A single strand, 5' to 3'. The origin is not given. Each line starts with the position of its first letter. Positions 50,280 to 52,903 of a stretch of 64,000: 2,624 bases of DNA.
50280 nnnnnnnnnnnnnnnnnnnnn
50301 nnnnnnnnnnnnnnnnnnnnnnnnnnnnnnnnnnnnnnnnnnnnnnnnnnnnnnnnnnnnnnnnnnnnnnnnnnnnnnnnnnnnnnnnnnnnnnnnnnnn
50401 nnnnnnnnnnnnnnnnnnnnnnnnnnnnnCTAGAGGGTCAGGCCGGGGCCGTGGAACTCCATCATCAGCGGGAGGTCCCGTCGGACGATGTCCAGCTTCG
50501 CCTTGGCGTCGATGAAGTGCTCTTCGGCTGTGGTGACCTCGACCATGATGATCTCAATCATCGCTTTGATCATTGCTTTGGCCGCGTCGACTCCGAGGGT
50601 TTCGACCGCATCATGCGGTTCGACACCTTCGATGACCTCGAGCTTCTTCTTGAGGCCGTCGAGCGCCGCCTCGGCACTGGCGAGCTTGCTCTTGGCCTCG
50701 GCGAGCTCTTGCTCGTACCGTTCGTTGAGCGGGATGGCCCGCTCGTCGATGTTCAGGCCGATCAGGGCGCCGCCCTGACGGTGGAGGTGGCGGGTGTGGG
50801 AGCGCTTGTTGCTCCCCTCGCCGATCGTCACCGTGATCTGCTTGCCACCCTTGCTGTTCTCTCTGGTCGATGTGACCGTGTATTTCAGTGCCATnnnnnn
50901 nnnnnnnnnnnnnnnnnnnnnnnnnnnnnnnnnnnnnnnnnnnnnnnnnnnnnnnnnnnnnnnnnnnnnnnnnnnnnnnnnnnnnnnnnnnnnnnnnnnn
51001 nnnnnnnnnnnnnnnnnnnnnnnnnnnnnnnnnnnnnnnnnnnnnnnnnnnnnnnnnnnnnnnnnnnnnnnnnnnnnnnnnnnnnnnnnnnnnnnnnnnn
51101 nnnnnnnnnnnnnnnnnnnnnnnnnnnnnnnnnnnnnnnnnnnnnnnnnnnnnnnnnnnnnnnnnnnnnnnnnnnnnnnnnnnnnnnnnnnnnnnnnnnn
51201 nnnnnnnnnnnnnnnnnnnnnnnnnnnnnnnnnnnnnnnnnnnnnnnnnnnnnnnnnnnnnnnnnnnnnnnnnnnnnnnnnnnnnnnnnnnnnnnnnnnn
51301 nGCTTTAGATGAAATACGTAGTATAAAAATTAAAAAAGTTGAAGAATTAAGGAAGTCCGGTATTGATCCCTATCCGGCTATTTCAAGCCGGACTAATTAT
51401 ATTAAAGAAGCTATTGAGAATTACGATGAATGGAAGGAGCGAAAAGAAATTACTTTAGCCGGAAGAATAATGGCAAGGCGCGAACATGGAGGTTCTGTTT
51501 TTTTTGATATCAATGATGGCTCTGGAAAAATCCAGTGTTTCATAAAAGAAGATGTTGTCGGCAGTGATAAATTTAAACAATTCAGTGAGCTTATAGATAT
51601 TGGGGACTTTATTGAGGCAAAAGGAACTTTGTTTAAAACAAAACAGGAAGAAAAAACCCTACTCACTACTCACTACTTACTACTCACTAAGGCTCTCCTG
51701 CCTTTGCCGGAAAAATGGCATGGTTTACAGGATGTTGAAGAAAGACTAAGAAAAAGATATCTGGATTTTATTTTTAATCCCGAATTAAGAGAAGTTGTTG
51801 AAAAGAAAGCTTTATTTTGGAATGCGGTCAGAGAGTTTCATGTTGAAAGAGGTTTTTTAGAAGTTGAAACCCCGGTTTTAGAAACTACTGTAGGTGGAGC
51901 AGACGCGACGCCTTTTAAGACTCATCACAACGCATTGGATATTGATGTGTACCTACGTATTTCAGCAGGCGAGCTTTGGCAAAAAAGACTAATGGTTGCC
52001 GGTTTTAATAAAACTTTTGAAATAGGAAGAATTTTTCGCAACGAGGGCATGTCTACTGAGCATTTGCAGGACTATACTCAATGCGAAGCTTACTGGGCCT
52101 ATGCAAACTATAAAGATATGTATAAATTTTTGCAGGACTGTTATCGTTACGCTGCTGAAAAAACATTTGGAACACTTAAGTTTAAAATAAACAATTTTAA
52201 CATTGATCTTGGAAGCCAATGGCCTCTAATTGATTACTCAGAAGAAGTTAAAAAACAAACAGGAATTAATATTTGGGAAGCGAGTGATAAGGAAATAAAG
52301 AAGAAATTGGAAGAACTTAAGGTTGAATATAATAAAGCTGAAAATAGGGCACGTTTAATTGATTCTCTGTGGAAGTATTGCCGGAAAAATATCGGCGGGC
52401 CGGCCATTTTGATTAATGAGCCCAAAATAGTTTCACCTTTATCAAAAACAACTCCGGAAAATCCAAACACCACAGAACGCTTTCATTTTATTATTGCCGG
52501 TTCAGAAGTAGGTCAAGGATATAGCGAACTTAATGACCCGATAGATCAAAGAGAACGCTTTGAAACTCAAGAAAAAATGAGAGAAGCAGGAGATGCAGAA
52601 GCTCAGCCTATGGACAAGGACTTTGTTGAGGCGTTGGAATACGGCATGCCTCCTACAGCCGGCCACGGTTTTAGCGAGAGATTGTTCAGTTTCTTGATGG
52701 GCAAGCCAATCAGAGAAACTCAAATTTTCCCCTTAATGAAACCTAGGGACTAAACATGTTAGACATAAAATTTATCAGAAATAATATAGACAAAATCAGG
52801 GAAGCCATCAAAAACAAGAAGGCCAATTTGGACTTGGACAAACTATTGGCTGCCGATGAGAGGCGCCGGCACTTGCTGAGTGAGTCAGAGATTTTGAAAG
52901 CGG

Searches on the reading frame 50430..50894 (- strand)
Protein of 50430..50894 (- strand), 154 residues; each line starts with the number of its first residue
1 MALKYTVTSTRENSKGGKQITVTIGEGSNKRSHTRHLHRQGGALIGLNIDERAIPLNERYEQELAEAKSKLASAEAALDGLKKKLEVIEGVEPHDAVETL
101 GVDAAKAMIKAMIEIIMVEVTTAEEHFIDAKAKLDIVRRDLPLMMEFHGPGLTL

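Call 22: search_protein_families(library=phrogs, proteins=[window:50430-50894:-], max_evalue=0.1)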
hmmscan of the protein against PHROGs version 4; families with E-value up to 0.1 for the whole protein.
window:50430-50894:- (154 aa): 2 families
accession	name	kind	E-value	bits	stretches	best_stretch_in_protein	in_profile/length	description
phrog_95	-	integration and excision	0.0024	17.5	1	45-136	474-579/651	integrase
phrog_29295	-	unknown function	0.04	13.3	1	52-138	347-438/599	-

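Call 23: search_protein_families(library=pfam, proteins=[window:50430-50894:-], max_evalue=0.1)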
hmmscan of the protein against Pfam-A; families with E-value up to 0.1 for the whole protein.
window:50430-50894:- (154 aa): 0 families

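Call 24: find_homologous_proteins(query=window:50430-50894:-)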
Query window:50430-50894:- (154 aa): 15 proteins with E <= 0.001 among 114 candidates.
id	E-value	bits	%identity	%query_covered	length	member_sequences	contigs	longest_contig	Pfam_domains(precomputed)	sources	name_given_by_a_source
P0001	1.1e-90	319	99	100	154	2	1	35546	-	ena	-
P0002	1.1e-43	166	63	94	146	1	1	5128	-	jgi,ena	-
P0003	1.7e-37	146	58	95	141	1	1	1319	-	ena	-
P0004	6.5e-35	138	57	95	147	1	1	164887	-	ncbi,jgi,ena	-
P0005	1.1e-34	137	53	94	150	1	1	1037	-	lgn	-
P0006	5.5e-34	135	55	94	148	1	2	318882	-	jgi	jgi:hypothetical protein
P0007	5.0e-33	132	52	95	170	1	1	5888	-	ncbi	-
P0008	2.1e-32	130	55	95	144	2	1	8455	-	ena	-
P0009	7.0e-32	128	51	94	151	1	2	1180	-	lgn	-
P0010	1.9e-30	124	57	96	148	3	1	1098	-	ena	-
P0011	6.7e-29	119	48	94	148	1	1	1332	-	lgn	-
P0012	1.6e-28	117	48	97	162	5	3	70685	-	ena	-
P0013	9.9e-21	92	52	68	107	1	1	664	-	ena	-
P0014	1.2e-19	89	50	68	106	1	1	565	-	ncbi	-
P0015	3.5e-19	87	51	68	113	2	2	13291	PF02050.23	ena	-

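Call 25: find_encoding_contigs(protein=P0001, flank=10000, max_places=4)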
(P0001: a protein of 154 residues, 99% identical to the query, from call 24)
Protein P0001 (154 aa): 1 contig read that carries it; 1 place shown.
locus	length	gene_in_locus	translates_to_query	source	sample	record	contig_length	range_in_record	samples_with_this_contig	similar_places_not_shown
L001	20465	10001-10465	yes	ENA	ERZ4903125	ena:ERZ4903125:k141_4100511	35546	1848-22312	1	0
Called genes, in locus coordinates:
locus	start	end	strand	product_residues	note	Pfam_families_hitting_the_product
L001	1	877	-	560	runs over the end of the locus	-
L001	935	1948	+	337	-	PF13231:PMT_2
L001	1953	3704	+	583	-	PF02366:PMT, PF13231:PMT_2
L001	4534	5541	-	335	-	PF01565:FAD_binding_4, PF02873:MurB_C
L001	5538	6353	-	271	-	-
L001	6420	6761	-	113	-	-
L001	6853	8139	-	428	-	PF02403:Seryl_tRNA_N, PF00587:tRNA-synt_2b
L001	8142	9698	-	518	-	PF01336:tRNA_anti-codon, PF00152:tRNA-synt_2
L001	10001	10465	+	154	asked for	-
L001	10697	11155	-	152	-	PF03449:GreA_GreB_N, PF01272:GreA_GreB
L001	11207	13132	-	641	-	PF03717:PBP_dimer, PF00905:Transpeptidase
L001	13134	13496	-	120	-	-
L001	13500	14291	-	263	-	PF04085:MreC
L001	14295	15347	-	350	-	PF06723:MreB_Mbl, PF00022:Actin (weak), PF00012:HSP70, PF11104:PilM_2 (faint), PF14450:FtsA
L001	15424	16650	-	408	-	PF00587:tRNA-synt_2b, PF03129:HGTP_anticodon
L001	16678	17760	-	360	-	PF02163:Peptidase_M50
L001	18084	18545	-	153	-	-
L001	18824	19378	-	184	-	PF01765:RRF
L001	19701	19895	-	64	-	-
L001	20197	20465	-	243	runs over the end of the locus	PF13177:DNA_pol3_delta2, PF00004:AAA (weak)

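Call 26: find_encoding_contigs(protein=P0004, flank=10000, max_places=4)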
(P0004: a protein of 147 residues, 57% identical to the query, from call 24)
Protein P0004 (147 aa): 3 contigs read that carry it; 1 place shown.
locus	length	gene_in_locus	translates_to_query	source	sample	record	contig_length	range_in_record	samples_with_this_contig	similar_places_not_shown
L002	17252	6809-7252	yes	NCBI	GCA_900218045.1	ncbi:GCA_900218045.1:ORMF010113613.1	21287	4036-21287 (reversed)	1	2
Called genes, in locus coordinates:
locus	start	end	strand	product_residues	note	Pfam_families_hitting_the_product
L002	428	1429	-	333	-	PF01565:FAD_binding_4, PF02873:MurB_C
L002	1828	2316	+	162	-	-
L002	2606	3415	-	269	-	-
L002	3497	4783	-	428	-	PF02403:Seryl_tRNA_N, PF00587:tRNA-synt_2b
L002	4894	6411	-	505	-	PF01336:tRNA_anti-codon, PF00152:tRNA-synt_2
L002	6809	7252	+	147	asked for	-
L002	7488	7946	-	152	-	PF03449:GreA_GreB_N, PF01272:GreA_GreB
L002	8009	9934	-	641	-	PF03717:PBP_dimer, PF00905:Transpeptidase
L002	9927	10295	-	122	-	-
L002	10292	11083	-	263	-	PF04085:MreC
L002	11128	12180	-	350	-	PF06723:MreB_Mbl, PF00022:Actin (weak), PF00012:HSP70, PF11104:PilM_2 (faint), PF14450:FtsA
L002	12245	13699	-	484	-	PF00587:tRNA-synt_2b, PF03129:HGTP_anticodon, PF09180:ProRS-C_1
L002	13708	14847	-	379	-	-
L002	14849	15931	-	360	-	PF02163:Peptidase_M50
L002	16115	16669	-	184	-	PF01765:RRF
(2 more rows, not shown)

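Call 27: find_encoding_contigs(protein=P0006, flank=10000, max_places=4)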
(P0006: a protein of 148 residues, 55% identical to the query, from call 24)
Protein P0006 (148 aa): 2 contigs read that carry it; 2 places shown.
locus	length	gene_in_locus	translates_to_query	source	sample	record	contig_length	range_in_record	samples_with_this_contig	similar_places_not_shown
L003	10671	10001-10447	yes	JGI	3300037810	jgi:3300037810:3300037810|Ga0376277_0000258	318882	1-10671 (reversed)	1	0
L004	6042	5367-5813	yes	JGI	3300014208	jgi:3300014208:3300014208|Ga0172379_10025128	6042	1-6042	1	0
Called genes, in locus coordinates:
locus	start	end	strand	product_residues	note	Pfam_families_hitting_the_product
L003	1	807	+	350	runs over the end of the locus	PF06723:MreB_Mbl, PF00022:Actin (weak), PF00012:HSP70, PF11104:PilM_2 (faint), PF14450:FtsA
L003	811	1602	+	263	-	PF04085:MreC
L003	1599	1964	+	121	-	-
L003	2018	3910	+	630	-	PF03717:PBP_dimer, PF00905:Transpeptidase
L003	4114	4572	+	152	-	PF03449:GreA_GreB_N, PF01272:GreA_GreB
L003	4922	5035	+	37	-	-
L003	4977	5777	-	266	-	-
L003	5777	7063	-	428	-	PF02403:Seryl_tRNA_N, PF00587:tRNA-synt_2b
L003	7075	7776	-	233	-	PF13489:Methyltransf_23, PF13847:Methyltransf_31, PF08241:Methyltransf_11, PF08242:Methyltransf_12, PF13649:Methyltransf_25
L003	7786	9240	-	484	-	PF01336:tRNA_anti-codon, PF00152:tRNA-synt_2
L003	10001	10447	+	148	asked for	-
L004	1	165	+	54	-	?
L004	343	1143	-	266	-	-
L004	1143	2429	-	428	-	PF02403:Seryl_tRNA_N, PF00587:tRNA-synt_2b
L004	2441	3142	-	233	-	PF13489:Methyltransf_23, PF13847:Methyltransf_31, PF08241:Methyltransf_11, PF08242:Methyltransf_12, PF13649:Methyltransf_25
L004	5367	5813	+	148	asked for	-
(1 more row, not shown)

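Call 55: find_encoding_contigs(protein=P0012, flank=5000, max_places=3)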
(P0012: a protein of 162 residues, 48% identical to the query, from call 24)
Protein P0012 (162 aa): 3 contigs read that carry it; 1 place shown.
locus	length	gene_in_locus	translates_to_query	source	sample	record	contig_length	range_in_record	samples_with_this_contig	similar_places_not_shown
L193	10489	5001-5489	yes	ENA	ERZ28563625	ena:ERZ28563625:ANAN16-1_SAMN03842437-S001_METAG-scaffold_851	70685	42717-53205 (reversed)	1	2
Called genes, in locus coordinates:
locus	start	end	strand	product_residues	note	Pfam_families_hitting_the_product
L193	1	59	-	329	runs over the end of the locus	PF01565:FAD_binding_4, PF02873:MurB_C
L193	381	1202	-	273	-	-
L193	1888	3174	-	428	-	PF02403:Seryl_tRNA_N, PF00587:tRNA-synt_2b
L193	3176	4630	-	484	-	PF01336:tRNA_anti-codon, PF00152:tRNA-synt_2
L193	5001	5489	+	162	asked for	-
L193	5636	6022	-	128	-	PF03449:GreA_GreB_N, PF01272:GreA_GreB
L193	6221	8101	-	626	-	PF03717:PBP_dimer, PF00905:Transpeptidase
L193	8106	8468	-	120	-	-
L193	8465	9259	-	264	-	PF04085:MreC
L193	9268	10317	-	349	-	PF06723:MreB_Mbl, PF00022:Actin, PF00012:HSP70, PF11104:PilM_2 (faint), PF14450:FtsA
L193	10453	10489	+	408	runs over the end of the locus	PF01053:Cys_Met_Meta_PP, PF00155:Aminotran_1_2 (weak)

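Call 56: find_encoding_contigs(protein=P0002, flank=5000, max_places=3)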
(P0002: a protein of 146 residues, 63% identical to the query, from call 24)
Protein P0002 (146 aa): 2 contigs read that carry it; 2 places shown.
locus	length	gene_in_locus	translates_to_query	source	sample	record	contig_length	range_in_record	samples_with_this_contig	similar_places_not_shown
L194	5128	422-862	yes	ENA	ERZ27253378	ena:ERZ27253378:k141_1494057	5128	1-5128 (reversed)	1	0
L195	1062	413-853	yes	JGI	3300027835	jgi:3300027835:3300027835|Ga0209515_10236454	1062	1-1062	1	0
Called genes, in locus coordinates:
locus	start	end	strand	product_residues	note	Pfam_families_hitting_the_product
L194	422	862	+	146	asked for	-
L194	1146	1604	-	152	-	PF03449:GreA_GreB_N, PF01272:GreA_GreB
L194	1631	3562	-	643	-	PF03717:PBP_dimer, PF00905:Transpeptidase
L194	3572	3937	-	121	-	-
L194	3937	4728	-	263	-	PF04085:MreC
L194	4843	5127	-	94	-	?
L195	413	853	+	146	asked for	-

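Call 57: find_encoding_contigs(protein=P0008, flank=5000, max_places=3)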
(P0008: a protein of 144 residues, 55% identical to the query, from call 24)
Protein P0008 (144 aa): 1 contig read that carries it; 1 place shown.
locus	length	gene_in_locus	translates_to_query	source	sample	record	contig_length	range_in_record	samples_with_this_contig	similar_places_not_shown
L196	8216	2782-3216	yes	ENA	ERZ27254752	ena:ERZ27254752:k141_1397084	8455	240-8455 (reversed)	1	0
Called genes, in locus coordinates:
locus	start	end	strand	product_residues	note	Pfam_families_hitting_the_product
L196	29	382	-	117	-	PF18924:DUF5674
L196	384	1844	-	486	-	PF01336:tRNA_anti-codon, PF00152:tRNA-synt_2, PF01409:tRNA-synt_2d (faint)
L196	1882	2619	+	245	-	PF22769:DCD, PF00692:dUTPase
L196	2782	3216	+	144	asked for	-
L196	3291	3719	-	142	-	PF03449:GreA_GreB_N, PF01272:GreA_GreB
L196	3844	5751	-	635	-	PF03717:PBP_dimer, PF00905:Transpeptidase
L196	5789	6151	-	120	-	-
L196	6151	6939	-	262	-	PF04085:MreC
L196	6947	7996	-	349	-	PF06723:MreB_Mbl, PF00022:Actin (weak), PF00012:HSP70, PF11104:PilM_2 (faint), PF14450:FtsA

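Call 58: find_encoding_contigs(protein=P0015, flank=5000, max_places=3)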
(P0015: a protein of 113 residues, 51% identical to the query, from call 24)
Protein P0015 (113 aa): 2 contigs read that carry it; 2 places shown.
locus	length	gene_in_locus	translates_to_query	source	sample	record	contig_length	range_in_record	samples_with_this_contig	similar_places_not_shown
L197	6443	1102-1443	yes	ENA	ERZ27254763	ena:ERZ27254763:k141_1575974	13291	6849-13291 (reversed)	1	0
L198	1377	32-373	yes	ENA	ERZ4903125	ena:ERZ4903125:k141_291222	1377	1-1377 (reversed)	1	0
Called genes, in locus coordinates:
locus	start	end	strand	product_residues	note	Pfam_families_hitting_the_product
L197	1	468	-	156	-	?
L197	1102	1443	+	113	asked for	PF02050:FliJ (weak)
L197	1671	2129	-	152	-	PF03449:GreA_GreB_N, PF01272:GreA_GreB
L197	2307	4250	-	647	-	PF03717:PBP_dimer, PF00905:Transpeptidase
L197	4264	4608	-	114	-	-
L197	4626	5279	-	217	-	PF04085:MreC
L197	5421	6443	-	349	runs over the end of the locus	PF06723:MreB_Mbl, PF00022:Actin (weak), PF00012:HSP70, PF11104:PilM_2 (faint), PF14450:FtsA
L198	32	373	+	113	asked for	PF02050:FliJ (weak)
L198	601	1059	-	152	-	PF03449:GreA_GreB_N, PF01272:GreA_GreB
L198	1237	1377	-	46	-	?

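Call 74: predict_structure(alignment_id=A7)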
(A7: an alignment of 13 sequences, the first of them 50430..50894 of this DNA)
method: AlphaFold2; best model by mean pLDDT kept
length: 154 residues; sequences in the alignment: 13
mean_pLDDT: 87.5   pTM: 0.65
mean pLDDT of the five models: 87.5, 87.4, 87.4, 86.5, 85.3
residues with pLDDT >= 90: 80; 70-90: 64; 50-70: 9; < 50: 1
segments of 3 or more residues with pLDDT < 50: none
pLDDT, mean of each block of 10 residues (from residue 1): 69 82 78 82 82 88 97 98 96 93 96 97 97 91 78 58
secondary structure, 60 per line:
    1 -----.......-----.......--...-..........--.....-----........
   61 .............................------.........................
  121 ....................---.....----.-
elements in order: E6-12 E18-24 E31-40 E43-47 H53-89 H96-140 E144-148

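Call 77: fold_search(model_id=the predicted structure, library=pdb)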
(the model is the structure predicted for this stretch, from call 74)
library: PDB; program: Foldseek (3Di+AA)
matches with E <= 10: 1162; with E <= 0.001: 0
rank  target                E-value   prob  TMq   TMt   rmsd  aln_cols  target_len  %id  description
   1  7n6g_3I               2.3e-02  0.98  0.30  0.15   5.7        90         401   20  C1 of central pair (released 2022-05-18)
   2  4dk0                  2.6e-02  0.98  0.49  0.25  10.9       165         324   13  Crystal structure of MacA from Actinobacillus actinomycetemcomitans (released 2012-03-07)
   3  9v53_A1               2.8e-02  1.00  0.50  0.24   6.9       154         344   14  Structure of TolC, YbjP, and AcrABZ complex (released 2025-11-05)
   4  9a2v_MODEL_1_A        3.2e-02  0.98  0.44  0.18  10.3       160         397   16  Model of E. coli AcrA by in-cell photo-crosslinking MS and deep learning (released 2023-02-24)
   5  9j3d_D                4.6e-02  1.00  0.43  0.20   5.6       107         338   17  Cryo-EM structure of TMexCD1-TOprJ1 (released 2025-08-13)
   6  2f1m_D                4.6e-02  1.00  0.43  0.30   7.1       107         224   17  Conformational flexibility in the multidrug efflux system protein AcrA (released 2006-03-21)
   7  8v8i_D                4.9e-02  0.77  0.34  0.25  14.9       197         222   10  PI3Ka H1047R co-crystal structure with inhibitor in cryptic pocket (compound 5). (released 2024-03-20)
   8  9cfs_A                5.5e-02  1.00  0.48  0.83   2.1        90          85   12  Structure of a 150% lengthened variant of the E. coli ROP protein (released 2025-07-02)
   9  2ysu_B                5.5e-02  1.00  0.51  0.64   2.8       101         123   16  Structure of the complex between BtuB and Colicin E2 receptor binding domain (released 2007-06-19)
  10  5xu0_A                5.5e-02  0.99  0.44  0.31   9.0       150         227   11  Structure of the membrane fusion protein Spr0693 from Streptococcus pneumoniae R6 (released 2018-01-24)
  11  5da9_A                5.5e-02  0.96  0.42  0.17  13.6       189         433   10  ATP-gamma-S bound Rad50 from Chaetomium thermophilum in complex with the Rad50-binding domain of Mre11 (released 2016-03-02)
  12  7w1m_A                5.5e-02  0.54  0.28  0.13  12.4       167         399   11  Cryo-EM structure of human cohesin-CTCF-DNA complex (released 2023-05-31)
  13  3ajw                  6.3e-02  1.00  0.48  0.56   4.8       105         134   10  Structure of FliJ, a soluble component of flagellar type III export apparatus (released 2011-02-02)
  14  2f1m_C                6.3e-02  1.00  0.43  0.28   4.9       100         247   15  Conformational flexibility in the multidrug efflux system protein AcrA (released 2006-03-21)
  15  6dma_G                6.7e-02  1.00  0.41  0.84   1.8        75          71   23  DHD15_closed (released 2018-12-19)
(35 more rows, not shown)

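Call 95: search_protein_families(library=padloc, proteins=[window:50430-50894:-], max_evalue=0.01)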
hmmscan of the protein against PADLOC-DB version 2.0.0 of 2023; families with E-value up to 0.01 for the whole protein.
window:50430-50894:- (154 aa): 0 families

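Call 96: search_protein_families(library=ncbifam, proteins=[window:50430-50894:-], max_evalue=0.01)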
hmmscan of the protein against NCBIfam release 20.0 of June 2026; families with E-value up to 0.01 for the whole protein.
window:50430-50894:- (154 aa): 0 families

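Call 97: search_solved_structures(query=A7, max_evalue=1)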
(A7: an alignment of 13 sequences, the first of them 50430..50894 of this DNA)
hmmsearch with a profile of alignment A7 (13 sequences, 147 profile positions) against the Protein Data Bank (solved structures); distinct sequences matched with E-value up to 1: 9.
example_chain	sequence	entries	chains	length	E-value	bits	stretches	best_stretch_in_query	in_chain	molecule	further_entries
4lhx_C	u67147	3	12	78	0.07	16.7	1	57-133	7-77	Rab-3A-interacting protein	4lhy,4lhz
6f6p_C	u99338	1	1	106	0.12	16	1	61-138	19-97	Rab-3A-interacting protein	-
6f6p_A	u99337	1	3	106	0.12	16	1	61-138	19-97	Rab-3A-interacting protein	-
6hum_M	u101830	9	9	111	0.37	14.4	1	28-80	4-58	NAD(P)H-quinone oxidoreductase subunit M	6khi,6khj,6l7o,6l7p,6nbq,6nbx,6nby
1d2p_A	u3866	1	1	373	0.43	14.2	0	6-38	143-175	COLLAGEN ADHESIN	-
5k9l_A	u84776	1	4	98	0.69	13.5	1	56-122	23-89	Beclin-2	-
9hig_l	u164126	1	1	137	0.75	13.4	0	26-47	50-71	Large ribosomal subunit protein uL16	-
9ges_A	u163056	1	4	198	0.78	13.3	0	59-106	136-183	E3 ubiquitin-protein ligase CCNB1IP1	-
4rsi_B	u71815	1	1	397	0.82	13.2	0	56-138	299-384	Structural maintenance of chromosomes protein 4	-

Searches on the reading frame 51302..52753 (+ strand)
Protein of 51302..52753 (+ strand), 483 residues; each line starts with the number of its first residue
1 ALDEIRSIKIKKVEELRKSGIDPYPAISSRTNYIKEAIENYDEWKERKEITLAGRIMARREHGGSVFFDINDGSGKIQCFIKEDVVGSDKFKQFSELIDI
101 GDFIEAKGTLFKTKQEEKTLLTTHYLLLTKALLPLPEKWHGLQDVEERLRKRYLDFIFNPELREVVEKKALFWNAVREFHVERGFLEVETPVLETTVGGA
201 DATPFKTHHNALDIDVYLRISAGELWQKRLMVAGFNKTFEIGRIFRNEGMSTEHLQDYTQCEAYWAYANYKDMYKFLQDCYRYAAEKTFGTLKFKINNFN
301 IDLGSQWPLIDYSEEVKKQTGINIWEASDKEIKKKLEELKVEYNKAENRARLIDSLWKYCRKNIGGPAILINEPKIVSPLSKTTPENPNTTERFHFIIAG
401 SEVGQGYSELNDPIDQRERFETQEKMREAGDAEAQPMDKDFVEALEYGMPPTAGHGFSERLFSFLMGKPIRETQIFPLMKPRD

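Call 23: search_protein_families(library=pfam, proteins=[window:51302-52753:+], max_evalue=0.1)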
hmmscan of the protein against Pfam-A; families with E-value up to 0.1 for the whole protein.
window:51302-52753:+ (483 aa): 4 families
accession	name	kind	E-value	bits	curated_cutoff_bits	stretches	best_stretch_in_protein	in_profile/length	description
PF00152.25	tRNA-synt_2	-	1.5e-64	218.4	25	1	145-479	2-307/308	tRNA synthetases class II (D, K and N)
PF01336.31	tRNA_anti-codon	-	2.5e-15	56.6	27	1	50-125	1-72/75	OB-fold nucleic acid binding domain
PF01409.25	tRNA-synt_2d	-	0.00011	22.2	19.8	1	216-298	81-166/246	tRNA synthetases class II core domain (F)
PF11539.13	DUF3228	-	0.036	14.1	25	1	88-160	44-115/194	Protein of unknown function (DUF3228)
